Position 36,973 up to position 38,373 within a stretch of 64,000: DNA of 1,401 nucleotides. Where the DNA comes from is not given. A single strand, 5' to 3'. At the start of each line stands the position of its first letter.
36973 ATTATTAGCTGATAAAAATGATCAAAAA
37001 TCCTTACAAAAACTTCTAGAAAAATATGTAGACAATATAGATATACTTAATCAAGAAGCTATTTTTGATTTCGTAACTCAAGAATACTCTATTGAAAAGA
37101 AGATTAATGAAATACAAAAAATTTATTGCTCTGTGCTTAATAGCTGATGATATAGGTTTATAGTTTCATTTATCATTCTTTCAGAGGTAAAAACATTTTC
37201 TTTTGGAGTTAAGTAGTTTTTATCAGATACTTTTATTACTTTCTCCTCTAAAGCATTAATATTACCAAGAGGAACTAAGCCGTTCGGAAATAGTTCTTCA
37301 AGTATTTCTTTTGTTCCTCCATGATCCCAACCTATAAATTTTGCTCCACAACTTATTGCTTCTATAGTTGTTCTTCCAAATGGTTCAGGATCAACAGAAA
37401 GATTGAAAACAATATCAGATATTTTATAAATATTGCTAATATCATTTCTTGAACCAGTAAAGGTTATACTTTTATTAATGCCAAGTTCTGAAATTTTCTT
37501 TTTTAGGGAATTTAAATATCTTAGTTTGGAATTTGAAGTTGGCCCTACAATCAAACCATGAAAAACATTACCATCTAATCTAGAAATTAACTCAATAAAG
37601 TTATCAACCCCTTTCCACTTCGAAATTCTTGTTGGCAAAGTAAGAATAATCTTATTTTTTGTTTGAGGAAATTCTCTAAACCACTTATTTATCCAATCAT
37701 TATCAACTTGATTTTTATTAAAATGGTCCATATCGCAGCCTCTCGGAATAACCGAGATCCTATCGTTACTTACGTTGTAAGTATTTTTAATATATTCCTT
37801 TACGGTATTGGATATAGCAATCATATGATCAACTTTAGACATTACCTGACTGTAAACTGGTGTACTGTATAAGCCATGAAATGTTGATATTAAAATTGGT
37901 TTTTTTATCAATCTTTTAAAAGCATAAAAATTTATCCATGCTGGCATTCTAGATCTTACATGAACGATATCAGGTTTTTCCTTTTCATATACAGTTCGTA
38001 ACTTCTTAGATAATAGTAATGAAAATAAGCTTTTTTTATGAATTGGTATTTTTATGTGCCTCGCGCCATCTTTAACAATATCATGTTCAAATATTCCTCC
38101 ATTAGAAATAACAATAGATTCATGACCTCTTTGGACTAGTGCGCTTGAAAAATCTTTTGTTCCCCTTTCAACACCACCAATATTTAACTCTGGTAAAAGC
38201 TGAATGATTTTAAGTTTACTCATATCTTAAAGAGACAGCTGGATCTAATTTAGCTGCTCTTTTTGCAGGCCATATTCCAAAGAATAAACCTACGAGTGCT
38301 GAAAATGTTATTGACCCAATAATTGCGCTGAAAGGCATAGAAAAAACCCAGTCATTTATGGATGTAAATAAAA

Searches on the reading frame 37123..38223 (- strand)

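Call 81: search_protein_families(library=pfam, proteins=[window:37123-38223:-], max_evalue=0.00001)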
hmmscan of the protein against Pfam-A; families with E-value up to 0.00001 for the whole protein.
window:37123-38223:- (366 aa): 5 families
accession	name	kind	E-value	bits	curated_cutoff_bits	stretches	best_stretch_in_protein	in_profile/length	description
PF13439.12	Glyco_transf_4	-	3.5e-28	99.2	28.5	1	15-166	1-169/170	Glycosyltransferase Family 4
PF00534.26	Glycos_transf_1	-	6.8e-23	81.5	26.4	1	180-336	4-159/172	Glycosyl transferases group 1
PF13692.12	Glyco_trans_1_4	-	2.2e-15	57.6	27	1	198-332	8-139/142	Glycosyl transferases group 1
PF13579.12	Glyco_trans_4_4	-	2.5e-10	41.4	29.7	1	16-162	1-158/158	Glycosyl transferase 4-like domain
PF13477.12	Glyco_trans_4_2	-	9.7e-08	32.7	23.4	1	23-130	14-123/139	Glycosyl transferase 4-like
